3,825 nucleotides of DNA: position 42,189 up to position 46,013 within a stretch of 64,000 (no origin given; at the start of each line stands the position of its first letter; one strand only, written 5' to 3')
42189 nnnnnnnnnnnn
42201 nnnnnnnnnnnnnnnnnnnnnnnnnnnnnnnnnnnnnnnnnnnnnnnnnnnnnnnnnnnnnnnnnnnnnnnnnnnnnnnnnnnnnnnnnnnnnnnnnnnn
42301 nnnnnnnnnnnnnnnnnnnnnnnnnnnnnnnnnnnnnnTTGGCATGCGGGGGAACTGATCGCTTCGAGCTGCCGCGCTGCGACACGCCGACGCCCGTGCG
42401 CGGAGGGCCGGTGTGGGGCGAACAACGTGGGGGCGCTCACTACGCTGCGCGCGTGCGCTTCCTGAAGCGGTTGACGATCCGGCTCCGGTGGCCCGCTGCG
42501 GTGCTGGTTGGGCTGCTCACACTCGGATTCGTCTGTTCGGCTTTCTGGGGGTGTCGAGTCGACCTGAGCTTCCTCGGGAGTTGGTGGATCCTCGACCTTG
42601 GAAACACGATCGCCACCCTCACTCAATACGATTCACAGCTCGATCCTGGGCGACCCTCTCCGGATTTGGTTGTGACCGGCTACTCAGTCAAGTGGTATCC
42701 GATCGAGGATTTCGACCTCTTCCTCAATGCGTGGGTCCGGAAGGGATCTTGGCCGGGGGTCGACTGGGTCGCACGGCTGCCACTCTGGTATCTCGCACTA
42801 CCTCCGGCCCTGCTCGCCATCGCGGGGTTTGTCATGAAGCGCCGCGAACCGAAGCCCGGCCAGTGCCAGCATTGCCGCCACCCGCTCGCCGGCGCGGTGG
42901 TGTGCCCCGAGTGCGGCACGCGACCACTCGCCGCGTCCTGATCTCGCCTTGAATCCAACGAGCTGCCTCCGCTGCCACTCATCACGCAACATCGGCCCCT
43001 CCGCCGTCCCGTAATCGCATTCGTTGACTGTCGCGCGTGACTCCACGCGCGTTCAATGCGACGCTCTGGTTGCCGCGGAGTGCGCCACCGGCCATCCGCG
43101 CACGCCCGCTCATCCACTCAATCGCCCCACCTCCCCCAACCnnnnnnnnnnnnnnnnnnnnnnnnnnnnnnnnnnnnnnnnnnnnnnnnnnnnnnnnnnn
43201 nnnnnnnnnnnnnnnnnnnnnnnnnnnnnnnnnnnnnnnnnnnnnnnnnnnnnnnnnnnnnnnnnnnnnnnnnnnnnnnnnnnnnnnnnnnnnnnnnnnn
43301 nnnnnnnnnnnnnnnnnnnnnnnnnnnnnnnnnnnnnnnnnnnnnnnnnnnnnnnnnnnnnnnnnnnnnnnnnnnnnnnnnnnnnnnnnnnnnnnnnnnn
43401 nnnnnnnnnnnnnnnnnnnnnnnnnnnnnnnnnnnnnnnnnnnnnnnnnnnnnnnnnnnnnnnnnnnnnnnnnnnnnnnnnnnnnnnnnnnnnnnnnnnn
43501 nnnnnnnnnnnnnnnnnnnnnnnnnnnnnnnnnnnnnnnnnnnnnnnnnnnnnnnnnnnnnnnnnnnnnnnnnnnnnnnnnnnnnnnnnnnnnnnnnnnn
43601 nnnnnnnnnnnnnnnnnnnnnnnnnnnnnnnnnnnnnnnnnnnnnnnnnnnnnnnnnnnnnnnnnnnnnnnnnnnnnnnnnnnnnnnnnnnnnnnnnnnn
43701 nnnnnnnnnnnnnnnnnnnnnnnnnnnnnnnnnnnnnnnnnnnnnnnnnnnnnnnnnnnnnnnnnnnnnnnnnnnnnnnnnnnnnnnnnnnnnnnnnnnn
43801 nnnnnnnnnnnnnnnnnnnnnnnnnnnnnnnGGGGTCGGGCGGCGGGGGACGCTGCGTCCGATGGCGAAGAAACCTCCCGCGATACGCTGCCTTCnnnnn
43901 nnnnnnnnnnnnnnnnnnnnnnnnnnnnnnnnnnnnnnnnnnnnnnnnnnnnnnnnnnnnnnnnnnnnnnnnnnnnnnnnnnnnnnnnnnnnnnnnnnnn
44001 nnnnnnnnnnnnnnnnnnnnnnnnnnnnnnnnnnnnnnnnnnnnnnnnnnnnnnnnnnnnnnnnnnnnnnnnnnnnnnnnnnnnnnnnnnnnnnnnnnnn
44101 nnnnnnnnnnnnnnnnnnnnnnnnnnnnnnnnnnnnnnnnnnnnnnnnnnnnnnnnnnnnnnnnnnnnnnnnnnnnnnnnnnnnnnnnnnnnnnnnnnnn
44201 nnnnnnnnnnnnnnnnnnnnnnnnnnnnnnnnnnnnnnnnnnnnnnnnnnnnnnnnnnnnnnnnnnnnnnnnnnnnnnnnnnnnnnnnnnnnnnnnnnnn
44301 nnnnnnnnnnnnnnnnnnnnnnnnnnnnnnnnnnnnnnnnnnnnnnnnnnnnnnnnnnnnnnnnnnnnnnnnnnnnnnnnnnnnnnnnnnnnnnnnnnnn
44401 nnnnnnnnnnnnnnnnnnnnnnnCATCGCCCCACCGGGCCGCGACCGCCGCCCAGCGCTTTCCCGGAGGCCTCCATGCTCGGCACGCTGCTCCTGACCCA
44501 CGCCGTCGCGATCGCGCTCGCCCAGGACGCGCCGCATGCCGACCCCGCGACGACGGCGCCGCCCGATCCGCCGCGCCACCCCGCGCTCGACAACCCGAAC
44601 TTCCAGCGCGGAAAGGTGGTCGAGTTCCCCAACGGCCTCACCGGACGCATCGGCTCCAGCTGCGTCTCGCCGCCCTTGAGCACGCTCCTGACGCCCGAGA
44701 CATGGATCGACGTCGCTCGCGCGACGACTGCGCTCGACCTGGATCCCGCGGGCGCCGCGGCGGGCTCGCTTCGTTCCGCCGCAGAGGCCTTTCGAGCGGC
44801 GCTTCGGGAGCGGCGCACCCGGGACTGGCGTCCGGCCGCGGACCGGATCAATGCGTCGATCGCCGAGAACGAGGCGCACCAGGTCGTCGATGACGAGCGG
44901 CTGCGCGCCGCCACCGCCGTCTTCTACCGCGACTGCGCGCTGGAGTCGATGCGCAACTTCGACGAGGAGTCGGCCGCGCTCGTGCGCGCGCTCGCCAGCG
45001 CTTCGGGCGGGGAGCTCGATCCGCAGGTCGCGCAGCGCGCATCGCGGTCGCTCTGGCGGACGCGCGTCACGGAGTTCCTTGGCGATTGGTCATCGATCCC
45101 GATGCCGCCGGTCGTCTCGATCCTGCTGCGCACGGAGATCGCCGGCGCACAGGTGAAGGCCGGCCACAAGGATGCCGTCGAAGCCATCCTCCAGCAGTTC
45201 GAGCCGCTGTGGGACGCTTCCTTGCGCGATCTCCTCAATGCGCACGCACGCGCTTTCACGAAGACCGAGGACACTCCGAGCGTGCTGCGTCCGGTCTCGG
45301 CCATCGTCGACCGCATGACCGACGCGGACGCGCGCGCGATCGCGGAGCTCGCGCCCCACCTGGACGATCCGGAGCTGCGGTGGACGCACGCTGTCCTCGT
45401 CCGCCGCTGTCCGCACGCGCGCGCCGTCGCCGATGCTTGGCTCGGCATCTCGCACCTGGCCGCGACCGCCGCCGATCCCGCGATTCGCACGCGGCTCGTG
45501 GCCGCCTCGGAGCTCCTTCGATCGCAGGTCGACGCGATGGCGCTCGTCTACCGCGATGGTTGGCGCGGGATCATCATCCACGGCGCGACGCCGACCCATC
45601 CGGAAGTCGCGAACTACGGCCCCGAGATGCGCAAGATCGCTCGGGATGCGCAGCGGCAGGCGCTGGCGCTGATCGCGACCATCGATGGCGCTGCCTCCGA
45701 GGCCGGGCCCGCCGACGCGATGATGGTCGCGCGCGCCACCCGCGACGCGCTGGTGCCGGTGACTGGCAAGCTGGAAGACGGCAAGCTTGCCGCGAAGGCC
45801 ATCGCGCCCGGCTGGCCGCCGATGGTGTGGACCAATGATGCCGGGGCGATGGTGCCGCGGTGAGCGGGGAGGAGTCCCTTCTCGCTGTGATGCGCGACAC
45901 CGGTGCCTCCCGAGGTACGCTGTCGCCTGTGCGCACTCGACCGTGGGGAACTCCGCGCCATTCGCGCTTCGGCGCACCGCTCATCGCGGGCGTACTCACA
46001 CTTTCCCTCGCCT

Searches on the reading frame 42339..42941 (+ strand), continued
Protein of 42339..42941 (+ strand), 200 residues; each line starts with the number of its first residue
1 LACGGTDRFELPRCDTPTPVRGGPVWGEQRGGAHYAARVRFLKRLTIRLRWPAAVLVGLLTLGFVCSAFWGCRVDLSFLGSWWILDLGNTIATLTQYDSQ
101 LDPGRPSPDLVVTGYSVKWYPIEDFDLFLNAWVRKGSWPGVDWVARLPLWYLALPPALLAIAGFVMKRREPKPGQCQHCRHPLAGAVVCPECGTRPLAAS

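Call 100: search_protein_families(library=pfam, max_evalue=0.01, proteins=[L006:7128-8246:+, L006:8669-9550:+, L006:10307-11647:+, L006:12250-12936:+, L006:6332-7096:+, L006:2156-3586:+, L006:14026-15198:+])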
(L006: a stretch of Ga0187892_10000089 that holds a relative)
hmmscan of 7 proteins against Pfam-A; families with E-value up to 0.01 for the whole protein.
L006:7128-8246:+ (372 aa): 0 families

L006:8669-9550:+ (293 aa): 0 families

L006:10307-11647:+ (446 aa): 0 families

L006:12250-12936:+ (228 aa): 0 families

L006:6332-7096:+ (254 aa): 0 families

L006:2156-3586:+ (476 aa): 0 families

L006:14026-15198:+ (390 aa): 0 families

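Call 109: find_encoding_contigs(protein=P0100, flank=10000, max_places=3)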
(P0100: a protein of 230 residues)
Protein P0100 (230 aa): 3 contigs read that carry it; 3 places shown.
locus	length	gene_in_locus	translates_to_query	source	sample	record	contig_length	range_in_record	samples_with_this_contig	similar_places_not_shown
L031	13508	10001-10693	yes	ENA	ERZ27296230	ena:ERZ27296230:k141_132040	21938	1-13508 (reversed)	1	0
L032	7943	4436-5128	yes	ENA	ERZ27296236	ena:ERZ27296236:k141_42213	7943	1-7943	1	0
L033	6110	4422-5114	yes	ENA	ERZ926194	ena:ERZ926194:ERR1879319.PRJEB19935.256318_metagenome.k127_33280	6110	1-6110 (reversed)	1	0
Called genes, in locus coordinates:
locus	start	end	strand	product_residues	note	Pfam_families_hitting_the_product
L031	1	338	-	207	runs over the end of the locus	-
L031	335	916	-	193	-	PF04542:Sigma70_r2 (weak)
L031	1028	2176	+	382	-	PF03413:PepSY (weak)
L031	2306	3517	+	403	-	PF00108:Thiolase_N, PF00109:ketoacyl-synt (weak), PF02803:Thiolase_C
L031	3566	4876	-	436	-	PF00202:Aminotran_3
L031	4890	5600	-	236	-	PF01144:CoA_trans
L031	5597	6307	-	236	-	PF01144:CoA_trans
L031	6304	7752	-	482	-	-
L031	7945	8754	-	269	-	PF08843:AbiEii (weak)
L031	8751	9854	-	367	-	PF09952:AbiEi_2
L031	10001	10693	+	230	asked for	-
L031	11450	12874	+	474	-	-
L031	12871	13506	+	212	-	?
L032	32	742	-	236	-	PF01144:CoA_trans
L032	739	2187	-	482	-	-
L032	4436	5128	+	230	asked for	-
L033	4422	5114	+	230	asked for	-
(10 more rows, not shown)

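Call 110: find_encoding_contigs(protein=P0086, flank=10000, max_places=2)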
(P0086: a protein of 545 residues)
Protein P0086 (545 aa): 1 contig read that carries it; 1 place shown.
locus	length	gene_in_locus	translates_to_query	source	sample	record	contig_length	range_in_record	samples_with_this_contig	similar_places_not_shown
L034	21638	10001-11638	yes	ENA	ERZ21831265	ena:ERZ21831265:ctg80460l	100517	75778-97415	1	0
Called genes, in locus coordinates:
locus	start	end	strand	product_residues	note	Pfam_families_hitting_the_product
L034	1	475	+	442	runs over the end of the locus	PF00953:Glycos_transf_4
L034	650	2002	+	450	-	PF03721:UDPG_MGDP_dh_N, PF00984:UDPG_MGDP_dh, PF03720:UDPG_MGDP_dh_C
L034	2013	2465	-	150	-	PF00355:Rieske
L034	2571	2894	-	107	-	PF18902:DUF5658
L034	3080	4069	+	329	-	PF00303:Thymidylat_synt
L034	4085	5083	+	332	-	PF00248:Aldo_ket_red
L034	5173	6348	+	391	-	PF01548:DEDD_Tnp_IS110, PF02371:Transposase_20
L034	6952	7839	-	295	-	PF08902:DUF1848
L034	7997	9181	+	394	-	PF00210:Ferritin, PF02915:Rubrerythrin, PF00106:adh_short, PF13561:adh_short_C2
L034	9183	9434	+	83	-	PF13561:adh_short_C2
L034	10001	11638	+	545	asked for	PF07191:Zn_ribbon_6 (faint), PF23455:DUF7129 (faint), PF13240:Zn_Ribbon_1 (faint), PF12773:DZR (weak)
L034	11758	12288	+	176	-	-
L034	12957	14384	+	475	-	PF02874:ATP-synt_ab_N, PF00006:ATP-synt_ab, PF22919:ATP-synt_VA_C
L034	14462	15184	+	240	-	PF04909:Amidohydro_2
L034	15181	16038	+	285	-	PF04909:Amidohydro_2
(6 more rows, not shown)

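Call 112: search_protein_families(library=ncbifam, max_evalue=0.01, proteins=[L008:2-1354:+, L008:1894-2376:+])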
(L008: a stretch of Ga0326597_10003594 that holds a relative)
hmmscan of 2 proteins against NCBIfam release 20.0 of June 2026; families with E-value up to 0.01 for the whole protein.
L008:2-1354:+ (451 aa): 1 family
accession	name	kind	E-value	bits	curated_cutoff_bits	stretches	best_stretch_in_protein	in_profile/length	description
TIGR01643.1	YD_repeat_2x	repeat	0.00065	20.1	15.8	0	46-78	1-31/42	YD repeat-containing protein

L008:1894-2376:+ (161 aa): 1 family
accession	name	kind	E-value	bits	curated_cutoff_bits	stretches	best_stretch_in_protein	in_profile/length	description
TIGR01643.1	YD_repeat_2x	repeat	0.00089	19.7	15.8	1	49-81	1-31/42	YD repeat-containing protein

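Call 116: search_protein_families(library=pfam, max_evalue=0.001, proteins=[L009:4844-5590:+, L009:4694-5623:-, L009:7557-8201:-, L009:8663-9523:-, L008:2343-3896:-, L008:4787-6178:+, L006:14026-15198:+, L025:4661-5938:+])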
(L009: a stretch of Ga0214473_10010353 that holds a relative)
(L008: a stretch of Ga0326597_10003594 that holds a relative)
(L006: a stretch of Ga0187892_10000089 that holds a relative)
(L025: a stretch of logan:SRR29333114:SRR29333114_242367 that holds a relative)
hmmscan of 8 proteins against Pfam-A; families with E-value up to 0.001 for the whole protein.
L009:4844-5590:+ (248 aa): 13 families
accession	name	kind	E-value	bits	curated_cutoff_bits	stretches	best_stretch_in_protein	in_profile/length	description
PF13649.12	Methyltransf_25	-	1.2e-20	74.4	27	1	46-141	1-97/97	Methyltransferase domain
PF08241.18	Methyltransf_11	-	2.3e-16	60.7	21.2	1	47-145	1-95/95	Methyltransferase domain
PF13847.12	Methyltransf_31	-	4.5e-16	59.3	27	1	42-151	3-117/145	Methyltransferase domain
PF13489.12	Methyltransf_23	-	1.2e-15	58.1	27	1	22-221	4-160/164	Methyltransferase domain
PF08242.18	Methyltransf_12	-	1.7e-11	45.1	30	1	47-143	1-98/98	Methyltransferase domain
PF01209.24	Ubie_methyltran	-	1.2e-08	35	20.1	1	35-145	40-151/233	ubiE/COQ5 methyltransferase family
PF03848.20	TehB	-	1.8e-08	34.5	20.4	1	29-142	20-129/193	Tellurite resistance protein TehB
PF01135.25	PCMT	-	1.1e-05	25.8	20.3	1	31-148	62-174/210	Protein-L-isoaspartate(D-aspartate) O-methyltransferase (PCMT)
PF02353.26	CMAS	-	2.3e-05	24.3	27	1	29-145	49-164/273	Mycolic acid cyclopropane synthetase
PF05175.20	MTS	-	3e-05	24.2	23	1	16-109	8-101/170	Methyltransferase small domain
PF08003.17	Methyltransf_9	-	4.4e-05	23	23.8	0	43-148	116-220/315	Protein of unknown function (DUF1698)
PF05401.17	NodS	-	8.4e-05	22.9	24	1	33-147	33-146/201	Nodulation protein S (NodS)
PF01728.25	FtsJ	-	0.00017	22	24.1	1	33-108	11-85/181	FtsJ-like methyltransferase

L009:4694-5623:- (309 aa): 0 families

L009:7557-8201:- (214 aa): 0 families

L009:8663-9523:- (286 aa): 0 families

L008:2343-3896:- (518 aa): 3 families
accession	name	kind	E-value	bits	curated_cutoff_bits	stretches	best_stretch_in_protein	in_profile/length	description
PF13360.13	PQQ_2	-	8.4e-29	101.3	27.6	1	185-433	4-229/233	Outer membrane protein assembly factor BamB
PF13570.13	Beta-prop_ACSF4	-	9.2e-12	45.4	133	1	185-465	72-323/329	Beta-alanine-activating enzyme, beta-propeller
PF01011.28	PQQ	-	5.4e-07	29.1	26.7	0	394-437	530-574/595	Glucose/ethanol/alcohol dehydrogenase, beta-propeller domain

L008:4787-6178:+ (464 aa): 4 families
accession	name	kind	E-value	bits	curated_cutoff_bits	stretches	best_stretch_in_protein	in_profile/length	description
PF07228.17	SpoIIE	-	5.6e-47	160.6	25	1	270-463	1-191/192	Stage II sporulation protein E (SpoIIE)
PF13185.12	GAF_2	-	1.8e-14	54.5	28.6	1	70-207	3-135/136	GAF domain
PF01590.32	GAF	-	2.9e-11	44.5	22.4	1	71-207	2-133/133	GAF domain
PF13492.12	GAF_3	-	1.8e-09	38.5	27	1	70-208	1-128/129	GAF domain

L006:14026-15198:+ (390 aa): 0 families

L025:4661-5938:+ (425 aa): 1 family
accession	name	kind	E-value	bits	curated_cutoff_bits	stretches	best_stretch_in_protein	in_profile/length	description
PF00404.24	Dockerin_1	-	0.00042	20.9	22.9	1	367-412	2-52/57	Dockerin type I domain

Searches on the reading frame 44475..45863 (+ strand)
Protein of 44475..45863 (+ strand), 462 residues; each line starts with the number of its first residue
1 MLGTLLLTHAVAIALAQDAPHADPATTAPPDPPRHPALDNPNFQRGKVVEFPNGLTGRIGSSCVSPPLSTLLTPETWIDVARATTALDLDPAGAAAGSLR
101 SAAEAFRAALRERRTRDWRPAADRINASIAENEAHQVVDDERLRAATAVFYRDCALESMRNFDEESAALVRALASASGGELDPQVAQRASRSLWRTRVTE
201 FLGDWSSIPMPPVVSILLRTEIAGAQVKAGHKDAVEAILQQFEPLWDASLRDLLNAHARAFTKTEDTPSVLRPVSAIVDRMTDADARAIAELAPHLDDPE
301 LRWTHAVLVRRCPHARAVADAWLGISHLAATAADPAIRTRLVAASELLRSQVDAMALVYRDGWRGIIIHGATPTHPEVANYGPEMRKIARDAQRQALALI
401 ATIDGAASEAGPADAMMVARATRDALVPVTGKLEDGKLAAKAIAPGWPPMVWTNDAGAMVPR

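Call 7: search_protein_families(library=pfam, max_evalue=0.01, proteins=[window:44475-45863:+])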
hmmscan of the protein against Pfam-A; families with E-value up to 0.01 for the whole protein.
window:44475-45863:+ (462 aa): 0 families

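Call 38: search_protein_families(library=ncbifam, max_evalue=0.01, proteins=[window:44475-45863:+])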
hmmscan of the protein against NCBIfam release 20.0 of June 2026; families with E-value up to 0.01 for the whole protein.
window:44475-45863:+ (462 aa): 0 families

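Call 39: search_protein_families(library=padloc, max_evalue=0.01, proteins=[window:44475-45863:+])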
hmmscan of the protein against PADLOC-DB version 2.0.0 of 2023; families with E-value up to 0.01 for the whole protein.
window:44475-45863:+ (462 aa): 0 families

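Call 58: find_homologous_proteins(query=window:44475-45863:+, max_evalue=0.001)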
Query window:44475-45863:+: 8000 candidates shared short words with the query, none scored E <= 0.001.
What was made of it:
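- Tried and rejected: Homolog search with sec462 (call 58).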

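Call 74: predict_structure(protein=window:44475-45863:+)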
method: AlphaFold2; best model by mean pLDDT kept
length: 462 residues; sequences in the alignment: 1
mean_pLDDT: 46.4   pTM: 0.33
mean pLDDT of the five models: 46.4, 46.0, 42.3, 39.8, 38.7
residues with pLDDT >= 90: 0; 70-90: 37; 50-70: 136; < 50: 289
segments of 3 or more residues with pLDDT < 50: 1-3, 5-72, 74-77, 79-96, 112-154, 197-290, 363-375, 427-462
pLDDT, mean of each block of 10 residues (from residue 1): 42 33 30 27 32 33 36 47 44 49 57 40 41 36 45 50 61 66 62 52 37 36 37 41 34 33 27 29 40 50 57 64 72 79 77 66 45 46 63 67 59 54 49 34 27 32 28
secondary structure, 60 per line:
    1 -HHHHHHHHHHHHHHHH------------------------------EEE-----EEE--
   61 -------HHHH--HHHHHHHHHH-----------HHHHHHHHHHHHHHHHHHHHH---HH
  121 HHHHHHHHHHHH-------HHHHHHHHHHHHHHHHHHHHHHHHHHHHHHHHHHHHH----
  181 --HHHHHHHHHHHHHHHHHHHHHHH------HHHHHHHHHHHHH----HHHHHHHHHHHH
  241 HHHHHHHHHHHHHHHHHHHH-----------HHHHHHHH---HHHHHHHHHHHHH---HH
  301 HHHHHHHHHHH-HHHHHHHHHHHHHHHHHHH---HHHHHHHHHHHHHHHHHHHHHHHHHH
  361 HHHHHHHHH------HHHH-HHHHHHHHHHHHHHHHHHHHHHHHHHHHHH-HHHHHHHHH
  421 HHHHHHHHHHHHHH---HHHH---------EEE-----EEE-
elements in order: H2-17 E48-50 E56-58 H68-71 H74-83 H95-115 H119-132 H140-176 H183-205 H212-224 H229-260 H272-279 H283-295 H299-311 H313-331 H335-369 H376-379 H381-410 H412-434 H438-441 E451-453 E459-461
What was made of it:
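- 44475..45863 (+): sec462: exported all-alpha, Ala/Arg/Leu-rich protein of unknown function. AF2 on the single sequence gave pLDDT 46, unusable (call 74).
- Tried and rejected: AF2 of sec462 from a single sequence (call 74). pLDDT was 46 and the model all-alpha.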

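Call 78: search_protein_families(library=phrogs, max_evalue=0.01, proteins=[window:44475-45863:+])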
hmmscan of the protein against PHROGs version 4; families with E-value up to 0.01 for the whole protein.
window:44475-45863:+ (462 aa): 0 families
